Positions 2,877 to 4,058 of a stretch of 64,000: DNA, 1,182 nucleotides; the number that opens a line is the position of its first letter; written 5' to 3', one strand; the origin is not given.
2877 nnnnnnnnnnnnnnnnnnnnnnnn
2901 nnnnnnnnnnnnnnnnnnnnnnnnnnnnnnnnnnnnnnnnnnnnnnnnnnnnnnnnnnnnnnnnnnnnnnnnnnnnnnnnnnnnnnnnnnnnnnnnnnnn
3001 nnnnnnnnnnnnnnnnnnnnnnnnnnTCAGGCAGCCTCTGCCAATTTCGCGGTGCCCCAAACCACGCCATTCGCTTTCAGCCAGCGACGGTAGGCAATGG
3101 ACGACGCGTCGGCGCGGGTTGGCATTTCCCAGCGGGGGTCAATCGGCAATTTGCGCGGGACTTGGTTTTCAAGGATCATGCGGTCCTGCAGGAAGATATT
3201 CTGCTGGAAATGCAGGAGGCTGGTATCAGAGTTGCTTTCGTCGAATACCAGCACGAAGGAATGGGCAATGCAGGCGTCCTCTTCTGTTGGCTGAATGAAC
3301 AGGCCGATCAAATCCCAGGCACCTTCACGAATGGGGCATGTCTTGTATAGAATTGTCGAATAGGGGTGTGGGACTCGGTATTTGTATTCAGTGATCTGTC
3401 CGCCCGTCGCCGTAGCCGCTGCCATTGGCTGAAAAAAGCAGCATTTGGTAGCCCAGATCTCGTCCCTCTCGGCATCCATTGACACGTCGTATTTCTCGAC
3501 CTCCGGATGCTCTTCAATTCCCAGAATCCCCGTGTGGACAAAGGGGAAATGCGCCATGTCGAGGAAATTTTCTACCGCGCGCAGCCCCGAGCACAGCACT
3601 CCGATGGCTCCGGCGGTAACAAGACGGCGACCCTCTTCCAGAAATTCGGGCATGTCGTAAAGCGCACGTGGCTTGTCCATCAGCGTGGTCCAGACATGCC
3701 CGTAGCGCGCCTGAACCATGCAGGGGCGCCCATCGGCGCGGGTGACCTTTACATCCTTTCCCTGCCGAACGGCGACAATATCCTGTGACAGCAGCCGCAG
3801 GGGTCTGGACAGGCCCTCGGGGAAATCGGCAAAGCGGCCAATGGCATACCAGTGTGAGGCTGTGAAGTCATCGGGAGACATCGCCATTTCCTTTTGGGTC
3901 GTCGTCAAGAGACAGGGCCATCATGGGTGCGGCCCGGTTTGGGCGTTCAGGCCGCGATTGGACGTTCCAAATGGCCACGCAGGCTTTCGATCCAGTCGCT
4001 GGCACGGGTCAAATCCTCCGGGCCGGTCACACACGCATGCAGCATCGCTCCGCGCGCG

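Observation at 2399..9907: Duplicated 'stand-alone Rieske / Rieske-less oxygenase / GST' modules with a shared reductase: a split NdmCDE-like GST-dependent oxygenase architecture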

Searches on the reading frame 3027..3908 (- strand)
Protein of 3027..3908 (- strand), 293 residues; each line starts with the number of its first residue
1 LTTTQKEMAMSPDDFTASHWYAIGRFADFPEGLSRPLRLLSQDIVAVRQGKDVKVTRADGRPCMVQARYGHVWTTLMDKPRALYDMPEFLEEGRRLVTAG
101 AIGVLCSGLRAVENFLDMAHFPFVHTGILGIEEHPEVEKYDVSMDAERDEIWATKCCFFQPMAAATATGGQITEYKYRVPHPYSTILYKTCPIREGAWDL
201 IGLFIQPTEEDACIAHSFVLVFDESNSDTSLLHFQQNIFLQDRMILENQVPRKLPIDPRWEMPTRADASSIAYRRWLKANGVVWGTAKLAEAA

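Call 3: search_protein_families(library=pfam, proteins=[window:3027-3908:-], max_evalue=0.01)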
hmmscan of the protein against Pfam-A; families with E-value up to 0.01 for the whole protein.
window:3027-3908:- (293 aa): 1 family
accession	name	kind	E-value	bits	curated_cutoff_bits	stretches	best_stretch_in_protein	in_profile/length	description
PF19112.6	VanA_C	-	2e-18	67.7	23.5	1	109-279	6-189/193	Vanillate O-demethylase oxygenase C-terminal domain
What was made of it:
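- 3027..3881 (-): Cat1, an NdmC-like catalytic subunit without Rieske cluster ligands (284 aa). VanA_C only (call 3).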

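Call 4: search_protein_families(library=ncbifam, proteins=[window:3027-3908:-], max_evalue=0.01)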
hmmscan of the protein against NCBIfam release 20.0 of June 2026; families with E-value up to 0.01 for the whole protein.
window:3027-3908:- (293 aa): 0 families

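Call 5: search_solved_structures(query=window:3027-3908:-, max_evalue=1, show_alignments=2)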
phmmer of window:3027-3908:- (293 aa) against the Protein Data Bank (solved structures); distinct sequences matched with E-value up to 1: 6.
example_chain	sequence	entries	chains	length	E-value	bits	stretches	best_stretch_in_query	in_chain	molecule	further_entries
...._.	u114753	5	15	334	1.3e-18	70.5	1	58-286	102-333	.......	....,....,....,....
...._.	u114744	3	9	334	7.3e-17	64.7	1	58-286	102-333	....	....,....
6ick_A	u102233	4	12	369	9.3e-10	41.4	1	66-278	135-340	Methylxanthine N1-demethylase NdmA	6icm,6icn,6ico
6icp_A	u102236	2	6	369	2e-09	40.3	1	66-278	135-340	Methylxanthine N1-demethylase NdmA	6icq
6icl_A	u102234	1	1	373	4.9e-06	29.2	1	106-279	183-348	Methylxanthine N3-demethylase NdmB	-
6pgm_A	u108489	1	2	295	0.071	15.5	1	106-162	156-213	PirF Geranyltransferase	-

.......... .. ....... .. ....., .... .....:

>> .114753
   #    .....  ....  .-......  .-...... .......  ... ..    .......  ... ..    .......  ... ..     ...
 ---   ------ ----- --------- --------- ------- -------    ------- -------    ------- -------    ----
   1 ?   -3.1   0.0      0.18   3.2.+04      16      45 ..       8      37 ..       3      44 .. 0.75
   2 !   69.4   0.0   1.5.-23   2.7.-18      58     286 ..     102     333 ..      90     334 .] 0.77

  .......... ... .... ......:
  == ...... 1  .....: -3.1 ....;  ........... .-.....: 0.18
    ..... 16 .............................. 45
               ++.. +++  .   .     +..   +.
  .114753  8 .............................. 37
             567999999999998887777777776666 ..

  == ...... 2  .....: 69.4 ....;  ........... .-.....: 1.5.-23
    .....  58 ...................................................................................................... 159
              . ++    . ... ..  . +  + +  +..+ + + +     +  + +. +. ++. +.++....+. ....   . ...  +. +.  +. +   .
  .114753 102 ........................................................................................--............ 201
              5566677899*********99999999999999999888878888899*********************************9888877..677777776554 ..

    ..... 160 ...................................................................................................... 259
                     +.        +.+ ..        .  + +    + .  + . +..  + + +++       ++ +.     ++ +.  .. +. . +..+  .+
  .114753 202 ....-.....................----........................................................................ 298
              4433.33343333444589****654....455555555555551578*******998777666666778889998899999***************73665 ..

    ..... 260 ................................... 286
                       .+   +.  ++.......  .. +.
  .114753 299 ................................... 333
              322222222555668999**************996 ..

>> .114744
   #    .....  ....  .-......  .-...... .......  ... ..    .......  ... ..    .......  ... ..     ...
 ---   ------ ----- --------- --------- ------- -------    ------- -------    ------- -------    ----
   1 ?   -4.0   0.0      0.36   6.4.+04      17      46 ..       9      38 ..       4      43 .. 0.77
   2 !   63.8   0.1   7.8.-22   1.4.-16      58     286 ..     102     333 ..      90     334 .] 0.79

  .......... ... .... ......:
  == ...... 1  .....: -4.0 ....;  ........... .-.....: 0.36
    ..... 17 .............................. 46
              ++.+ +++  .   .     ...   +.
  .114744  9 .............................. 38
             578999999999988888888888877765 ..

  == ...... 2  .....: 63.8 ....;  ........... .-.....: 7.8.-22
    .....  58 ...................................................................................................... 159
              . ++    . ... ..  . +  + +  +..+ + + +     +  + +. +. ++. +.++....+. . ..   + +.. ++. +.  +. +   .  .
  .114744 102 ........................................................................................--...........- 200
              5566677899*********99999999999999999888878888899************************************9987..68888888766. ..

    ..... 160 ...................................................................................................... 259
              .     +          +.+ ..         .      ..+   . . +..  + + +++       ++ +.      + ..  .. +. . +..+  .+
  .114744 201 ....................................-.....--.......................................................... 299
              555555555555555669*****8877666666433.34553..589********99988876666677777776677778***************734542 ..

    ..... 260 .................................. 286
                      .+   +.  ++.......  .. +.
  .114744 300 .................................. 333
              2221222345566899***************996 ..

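Call 10: find_homologous_proteins(query=window:3027-3881:-, max_evalue=0.00001)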
Query window:3027-3881:- (284 aa): 3371 proteins with E <= 0.00001 among 4294 candidates; the best 120 are listed.
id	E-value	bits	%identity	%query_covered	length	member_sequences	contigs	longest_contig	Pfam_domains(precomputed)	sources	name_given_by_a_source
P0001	4.5e-195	664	100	100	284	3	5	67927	PF19112.7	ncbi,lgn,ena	-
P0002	1.9e-150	518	79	99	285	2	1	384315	PF19112.7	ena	-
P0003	1.6e-145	502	76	100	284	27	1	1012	PF19112.7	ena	-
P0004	6.3e-143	493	74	100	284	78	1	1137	PF19112.7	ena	-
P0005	1.8e-142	492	76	100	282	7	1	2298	PF19112.7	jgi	-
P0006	1.9e-140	485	75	95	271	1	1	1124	PF19112.7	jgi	-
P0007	2.2e-139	482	74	97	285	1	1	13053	PF19112.7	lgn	-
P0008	1.9e-138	479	73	99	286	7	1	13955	PF19112.7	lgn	-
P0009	3.1e-138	478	72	98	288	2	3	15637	PF19112.7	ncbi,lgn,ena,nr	ncbi:MAG: aromatic ring-hydroxylating dioxygenase subunit alpha [Aestuariivita sp.]|nr:aromatic ring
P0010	6.3e-137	474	74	100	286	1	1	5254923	PF19112.7,PF19298.6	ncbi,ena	-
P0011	7.3e-136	470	72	97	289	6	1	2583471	PF19112.7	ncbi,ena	-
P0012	7.6e-135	467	71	100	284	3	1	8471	PF19112.7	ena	-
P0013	9.2e-134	463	70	100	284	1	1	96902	PF19112.7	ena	-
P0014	1.3e-133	463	71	100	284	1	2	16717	PF19112.7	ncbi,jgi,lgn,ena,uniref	ncbi:hypothetical protein LCGC14_1796060 [marine sediment metagenome]|uniref:Vanillate O-demethylase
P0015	1.4e-133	463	72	98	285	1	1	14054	PF19112.7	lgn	-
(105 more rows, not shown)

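Call 12: find_encoding_contigs(protein=P0001, flank=10000, max_places=4)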
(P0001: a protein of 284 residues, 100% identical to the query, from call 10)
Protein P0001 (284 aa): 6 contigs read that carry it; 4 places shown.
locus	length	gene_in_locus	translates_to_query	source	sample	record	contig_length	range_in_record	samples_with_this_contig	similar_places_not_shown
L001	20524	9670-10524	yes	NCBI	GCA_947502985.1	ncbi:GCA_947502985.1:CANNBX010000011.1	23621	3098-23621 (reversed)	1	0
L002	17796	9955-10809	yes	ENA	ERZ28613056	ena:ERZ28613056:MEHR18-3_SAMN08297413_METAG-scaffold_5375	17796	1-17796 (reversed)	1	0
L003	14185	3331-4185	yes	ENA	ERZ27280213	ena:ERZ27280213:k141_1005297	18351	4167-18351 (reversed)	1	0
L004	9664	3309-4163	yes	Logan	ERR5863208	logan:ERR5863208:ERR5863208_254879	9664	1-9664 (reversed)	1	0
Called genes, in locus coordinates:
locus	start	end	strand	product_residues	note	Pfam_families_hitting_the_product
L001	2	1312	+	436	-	?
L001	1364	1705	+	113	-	-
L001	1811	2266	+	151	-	PF01510:Amidase_2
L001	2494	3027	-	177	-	PF00005:ABC_tran (weak)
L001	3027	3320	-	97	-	PF00005:ABC_tran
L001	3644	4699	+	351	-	PF00355:Rieske, PF19112:VanA_C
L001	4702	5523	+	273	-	PF19112:VanA_C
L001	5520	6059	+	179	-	PF00355:Rieske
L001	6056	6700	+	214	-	PF02798:GST_N, PF13417:GST_N_3, PF13409:GST_N_2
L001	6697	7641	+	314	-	PF00175:NAD_binding_1 (faint), PF00111:Fer2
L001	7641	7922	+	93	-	-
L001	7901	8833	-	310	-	PF00126:HTH_1, PF03466:LysR_substrate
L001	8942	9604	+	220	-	PF00355:Rieske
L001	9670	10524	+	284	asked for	PF19112:VanA_C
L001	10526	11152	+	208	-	PF02798:GST_N, PF13417:GST_N_3, PF13409:GST_N_2, PF13410:GST_C_2 (weak), PF00043:GST_C (faint)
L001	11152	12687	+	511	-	PF00005:ABC_tran, PF13304:AAA_21 (faint), PF00005:ABC_tran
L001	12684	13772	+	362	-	PF02653:BPD_transp_2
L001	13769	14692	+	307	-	PF02653:BPD_transp_2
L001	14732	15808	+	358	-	PF02608:Bmp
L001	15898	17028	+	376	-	PF08240:ADH_N, PF00107:ADH_zinc_N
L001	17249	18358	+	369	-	PF01548:DEDD_Tnp_IS110, PF02371:Transposase_20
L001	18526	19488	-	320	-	PF02423:OCD_Mu_crystall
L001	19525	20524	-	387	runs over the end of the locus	PF01168:Ala_racemase_N, PF14031:D-ser_dehydrat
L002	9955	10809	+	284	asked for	PF19112:VanA_C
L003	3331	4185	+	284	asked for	PF19112:VanA_C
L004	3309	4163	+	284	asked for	PF19112:VanA_C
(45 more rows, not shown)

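Call 13: find_encoding_contigs(protein=P0010, flank=10000, max_places=3)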
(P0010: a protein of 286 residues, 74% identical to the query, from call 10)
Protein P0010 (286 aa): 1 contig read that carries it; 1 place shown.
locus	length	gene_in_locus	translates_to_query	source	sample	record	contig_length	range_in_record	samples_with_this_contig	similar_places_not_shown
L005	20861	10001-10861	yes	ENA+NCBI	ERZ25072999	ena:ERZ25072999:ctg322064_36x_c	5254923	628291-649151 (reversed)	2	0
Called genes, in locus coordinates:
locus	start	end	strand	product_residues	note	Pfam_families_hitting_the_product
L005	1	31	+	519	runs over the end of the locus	PF01935:DUF87, PF05872:HerA_C, PF13401:AAA_22 (faint)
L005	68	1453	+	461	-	PF01546:Peptidase_M20, PF07687:M20_dimer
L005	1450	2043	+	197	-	PF18306:LDcluster4, PF03641:Lysine_decarbox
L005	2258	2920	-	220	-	PF00702:Hydrolase, PF12710:HAD (weak), PF13419:HAD_2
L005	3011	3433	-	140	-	PF00903:Glyoxalase, PF18029:Glyoxalase_6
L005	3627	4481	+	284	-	PF01063:Aminotran_4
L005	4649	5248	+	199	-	PF00081:Sod_Fe_N, PF02777:Sod_Fe_C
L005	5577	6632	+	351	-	PF00355:Rieske, PF19112:VanA_C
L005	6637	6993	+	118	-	PF19112:VanA_C (weak)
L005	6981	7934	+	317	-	PF00175:NAD_binding_1 (faint), PF00111:Fer2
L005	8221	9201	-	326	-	PF00126:HTH_1, PF03466:LysR_substrate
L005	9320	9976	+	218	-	PF00355:Rieske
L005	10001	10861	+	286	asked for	PF19298:KshA_C (faint), PF19112:VanA_C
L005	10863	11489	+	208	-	PF02798:GST_N, PF13417:GST_N_3, PF13409:GST_N_2, PF00043:GST_C, PF13410:GST_C_2 (weak)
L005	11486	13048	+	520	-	PF00005:ABC_tran, PF13555:AAA_29 (faint), PF13304:AAA_21 (faint), PF00005:ABC_tran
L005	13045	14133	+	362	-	PF02653:BPD_transp_2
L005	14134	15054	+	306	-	PF02653:BPD_transp_2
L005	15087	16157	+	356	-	PF02608:Bmp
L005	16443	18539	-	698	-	PF02897:Peptidase_S9_N, PF00326:Peptidase_S9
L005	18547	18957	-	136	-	PF01641:SelR, PF24046:At4g08330 (faint)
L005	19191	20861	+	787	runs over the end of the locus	PF00662:Proton_antipo_N, PF00361:Proton_antipo_M, PF13244:MbhD, PF20501:MbhE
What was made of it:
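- In L005 module 2 has been deleted down to a 118-aa Cat2 remnant, which shows it is dispensable in some lineages (call 13). L005 has lost module 2 (call 13).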

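Call 15: search_dna_similar(query=window:3027-3881:-, collection=plasmids, mode=protein, max_rows=40, rows=spread)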
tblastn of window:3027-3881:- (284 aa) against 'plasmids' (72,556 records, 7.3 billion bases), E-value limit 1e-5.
Records with a match: 275; places in all: 354; records where one place covers at least 80% of the query: 246.
Best place of each record, by identity: 60-80% 1; <60% 274.
By first word of the organism name: Rhizobium 125; Sinorhizobium 65; Acinetobacter 35; Mycetohabitans 9; Pseudomonas 6; Klebsiella 4; Paraburkholderia 4; Leptolyngbya 4; Shinella 2; Agrobacterium 2; and 16 more.
By predicted mobility (MOB-suite, as given by PLSDB): conjugative 128; non-mobilizable 125; mobilizable 22.
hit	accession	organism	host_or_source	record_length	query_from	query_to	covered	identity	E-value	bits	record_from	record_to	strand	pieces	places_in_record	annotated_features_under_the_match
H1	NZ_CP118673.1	Komagataeibacter nataicola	mixed culture,Kombucha tea culture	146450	1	284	100%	74.6%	3e-145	457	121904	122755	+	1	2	aromatic ring-hydroxylating dioxygenase subunit alpha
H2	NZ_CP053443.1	Rhizobium brockwellii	Trifolium repens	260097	10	282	96%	51.8%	6e-87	290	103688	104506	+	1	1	aromatic ring-hydroxylating dioxygenase subunit alpha | glutathione S-transferase family protein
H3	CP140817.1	Rhizobium ruizarguesonis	Trifolium pratense,whole organism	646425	10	282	96%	51.5%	5e-87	290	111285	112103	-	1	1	aromatic ring-hydroxylating dioxygenase subunit alpha | glutathione S-transferase family protein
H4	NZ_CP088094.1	Rhizobium laguerreae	cell culture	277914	10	282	96%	51.5%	2e-86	288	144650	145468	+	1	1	aromatic ring-hydroxylating dioxygenase subunit alpha | glutathione S-transferase family protein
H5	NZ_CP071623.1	Rhizobium bangladeshense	lentil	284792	10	282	96%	51.5%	2e-85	286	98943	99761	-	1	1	aromatic ring-hydroxylating dioxygenase subunit alpha | glutathione S-transferase family protein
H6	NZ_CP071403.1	Rhizobium leguminosarum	lentil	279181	11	282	96%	51.6%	1e-85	286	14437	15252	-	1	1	aromatic ring-hydroxylating dioxygenase subunit alpha | glutathione S-transferase family protein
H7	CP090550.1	Rhizobium leguminosarum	Trifolium pratense,Cell culture,Plant ...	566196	9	282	96%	50.9%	4e-86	287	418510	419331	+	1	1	aromatic ring-hydroxylating dioxygenase subunit alpha | glutathione S-transferase family protein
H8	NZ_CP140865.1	Rhizobium leguminosarum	Trifolium pratense,whole organism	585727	10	282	96%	51.1%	6e-86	287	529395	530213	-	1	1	aromatic ring-hydroxylating dioxygenase subunit alpha | glutathione S-transferase family protein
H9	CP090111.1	Rhizobium leguminosarum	Trifolium ambiguum,Cell culture,Plant ...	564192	10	282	96%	51.1%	9e-86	286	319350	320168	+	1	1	aromatic ring-hydroxylating dioxygenase subunit alpha | glutathione S-transferase family protein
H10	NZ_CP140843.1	Rhizobium ruizarguesonis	Trifolium pratense,whole organism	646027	10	282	96%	51.1%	1e-85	286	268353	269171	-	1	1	aromatic ring-hydroxylating dioxygenase subunit alpha | glutathione S-transferase family protein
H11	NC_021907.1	Rhizobium etli bv. mimosae str. Mim1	Mimosa affinis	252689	11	282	96%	51.3%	5e-84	281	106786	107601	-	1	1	aromatic ring-hydroxylating dioxygenase subunit alpha | glutathione S-transferase family protein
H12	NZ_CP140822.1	Rhizobium johnstonii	Trifolium pratense,whole organism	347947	10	282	96%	50.7%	9e-86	286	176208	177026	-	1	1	aromatic ring-hydroxylating dioxygenase subunit alpha | glutathione S-transferase family protein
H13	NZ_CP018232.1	Rhizobium leguminosarum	Vavilovia formosa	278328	10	282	96%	50.7%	2e-84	283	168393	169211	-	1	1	aromatic ring-hydroxylating dioxygenase subunit alpha | glutathione S-transferase family protein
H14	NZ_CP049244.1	Allorhizobium pseudoryzae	cell culture,soil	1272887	11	282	96%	50.7%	3e-82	276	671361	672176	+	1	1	none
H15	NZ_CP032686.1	Rhizobium sp. CCGE531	Phaseolus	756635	10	282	96%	50.4%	4e-83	279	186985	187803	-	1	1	aromatic ring-hydroxylating dioxygenase subunit alpha | glutathione S-transferase family protein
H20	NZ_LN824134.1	Klebsiella pneumoniae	Homo sapiens,urine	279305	1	278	98%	46.4%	5e-75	255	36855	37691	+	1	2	aromatic ring-hydroxylating dioxygenase subunit alpha | TIM barrel protein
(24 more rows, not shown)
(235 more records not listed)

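Call 16: get_annotated_region(hit=H1, flank=12000)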
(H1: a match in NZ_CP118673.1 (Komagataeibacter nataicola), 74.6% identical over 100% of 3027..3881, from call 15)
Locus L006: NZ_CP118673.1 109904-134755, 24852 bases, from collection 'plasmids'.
description: Komagataeibacter nataicola strain DS12 plasmid pKNA08, complete sequence
organism: Komagataeibacter nataicola (NCBI taxid 265960)
taxonomy: Bacteria; Pseudomonadota; Alphaproteobacteria; Rhodospirillales; Acetobacteraceae; Komagataeibacter; Komagataeibacter nataicola
host: -; source: mixed culture,Kombucha tea culture; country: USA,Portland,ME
typing (MOB-suite, as given by PLSDB): conjugative; replicon rep_cluster_1336,rep_cluster_848; relaxase MOBF,MOBQ; mating-pair formation MPF_T
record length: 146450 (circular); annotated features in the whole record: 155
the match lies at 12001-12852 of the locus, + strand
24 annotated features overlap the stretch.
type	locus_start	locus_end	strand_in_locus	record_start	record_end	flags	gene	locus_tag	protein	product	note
CDS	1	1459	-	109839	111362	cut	-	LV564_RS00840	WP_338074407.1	DUF4158 domain-containing protein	-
CDS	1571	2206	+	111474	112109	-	-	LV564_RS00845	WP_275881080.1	recombinase family protein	GO:0006310 - DNA recombination [Evidence IEA]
CDS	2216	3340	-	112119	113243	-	-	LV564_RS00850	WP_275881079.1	L-dopachrome tautomerase-related protein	-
CDS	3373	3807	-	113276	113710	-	-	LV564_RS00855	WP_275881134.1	cupin domain-containing protein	-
CDS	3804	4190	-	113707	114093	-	-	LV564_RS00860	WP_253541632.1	nuclear transport factor 2 family protein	-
CDS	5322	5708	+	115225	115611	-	-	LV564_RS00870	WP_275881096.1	helix-turn-helix domain-containing protein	-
CDS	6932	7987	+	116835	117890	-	-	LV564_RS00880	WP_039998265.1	aromatic ring-hydroxylating dioxygenase subunit alpha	-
CDS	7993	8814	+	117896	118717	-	-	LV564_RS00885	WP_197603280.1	hypothetical protein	-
CDS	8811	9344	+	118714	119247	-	-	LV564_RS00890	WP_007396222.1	Rieske 2Fe-2S domain-containing protein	-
CDS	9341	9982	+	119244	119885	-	-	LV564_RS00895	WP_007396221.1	glutathione S-transferase N-terminal domain-containing protein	GO:0006749 - glutathione metabolic process [Evidence IEA]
CDS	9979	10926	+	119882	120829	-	-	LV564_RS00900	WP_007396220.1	PDR/VanB family oxidoreductase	-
CDS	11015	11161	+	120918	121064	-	-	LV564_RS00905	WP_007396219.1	hypothetical protein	-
CDS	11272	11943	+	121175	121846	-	-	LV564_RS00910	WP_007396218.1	Rieske (2Fe-2S) protein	-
CDS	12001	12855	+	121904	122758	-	-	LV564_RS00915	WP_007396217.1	aromatic ring-hydroxylating dioxygenase subunit alpha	-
CDS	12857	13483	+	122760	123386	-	-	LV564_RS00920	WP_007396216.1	glutathione S-transferase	-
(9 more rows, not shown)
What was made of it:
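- On PDR/VanB (class IA) reductases: The orthologue is annotated PDR/VanB (call 16).
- Pfam names the catalytic domain VanA_C, and NCBI annotates these proteins generically as aromatic ring-hydroxylating dioxygenase subunit alpha (calls 3, 16).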

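Call 17: get_annotated_region(hit=H2, flank=8000)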
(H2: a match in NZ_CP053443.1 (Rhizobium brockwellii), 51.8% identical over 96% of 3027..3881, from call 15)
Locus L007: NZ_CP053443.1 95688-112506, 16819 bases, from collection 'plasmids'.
description: Rhizobium brockwellii strain CC275e plasmid pRltCC275eC, complete sequence
organism: Rhizobium brockwellii (NCBI taxid 3019932)
taxonomy: Bacteria; Pseudomonadota; Alphaproteobacteria; Hyphomicrobiales; Rhizobiaceae; Rhizobium; Rhizobium brockwellii
host: -; source: Trifolium repens; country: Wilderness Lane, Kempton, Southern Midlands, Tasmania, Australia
typing (MOB-suite, as given by PLSDB): non-mobilizable; replicon rep_cluster_841
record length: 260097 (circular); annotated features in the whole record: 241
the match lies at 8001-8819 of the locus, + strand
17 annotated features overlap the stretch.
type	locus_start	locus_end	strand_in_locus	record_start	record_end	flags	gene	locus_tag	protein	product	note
CDS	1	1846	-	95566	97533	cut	fhuB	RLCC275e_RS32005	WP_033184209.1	Fe(3+)-hydroxamate ABC transporter permease FhuB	-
CDS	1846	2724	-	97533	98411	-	-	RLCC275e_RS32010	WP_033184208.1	iron-siderophore ABC transporter substrate-binding protein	GO:0015891 - siderophore transport [Evidence IEA]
CDS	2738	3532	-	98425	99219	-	-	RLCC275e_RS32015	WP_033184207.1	ATP-binding cassette domain-containing protein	-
CDS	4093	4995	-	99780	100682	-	-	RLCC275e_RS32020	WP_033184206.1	MBL fold metallo-hydrolase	-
CDS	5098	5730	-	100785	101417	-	-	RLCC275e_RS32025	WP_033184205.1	DsbA family protein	-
CDS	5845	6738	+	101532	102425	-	-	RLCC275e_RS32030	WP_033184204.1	LysR family transcriptional regulator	-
CDS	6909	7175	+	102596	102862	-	-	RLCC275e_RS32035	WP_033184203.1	acylphosphatase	-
CDS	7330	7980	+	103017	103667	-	-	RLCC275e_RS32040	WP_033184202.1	Rieske 2Fe-2S domain-containing protein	-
CDS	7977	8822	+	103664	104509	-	-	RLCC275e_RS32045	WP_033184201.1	aromatic ring-hydroxylating dioxygenase subunit alpha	-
CDS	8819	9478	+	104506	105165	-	-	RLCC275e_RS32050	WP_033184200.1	glutathione S-transferase family protein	GO:0006749 - glutathione metabolic process [Evidence IEA]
CDS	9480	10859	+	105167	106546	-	-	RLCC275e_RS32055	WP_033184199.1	amidohydrolase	-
CDS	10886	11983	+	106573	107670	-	-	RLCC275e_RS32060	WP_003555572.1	BMP family ABC transporter substrate-binding protein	-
CDS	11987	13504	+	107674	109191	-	-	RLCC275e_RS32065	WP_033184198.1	ABC transporter ATP-binding protein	-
CDS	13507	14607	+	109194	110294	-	-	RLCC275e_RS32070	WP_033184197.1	ABC transporter permease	-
CDS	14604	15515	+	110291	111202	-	-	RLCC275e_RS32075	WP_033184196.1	ABC transporter permease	-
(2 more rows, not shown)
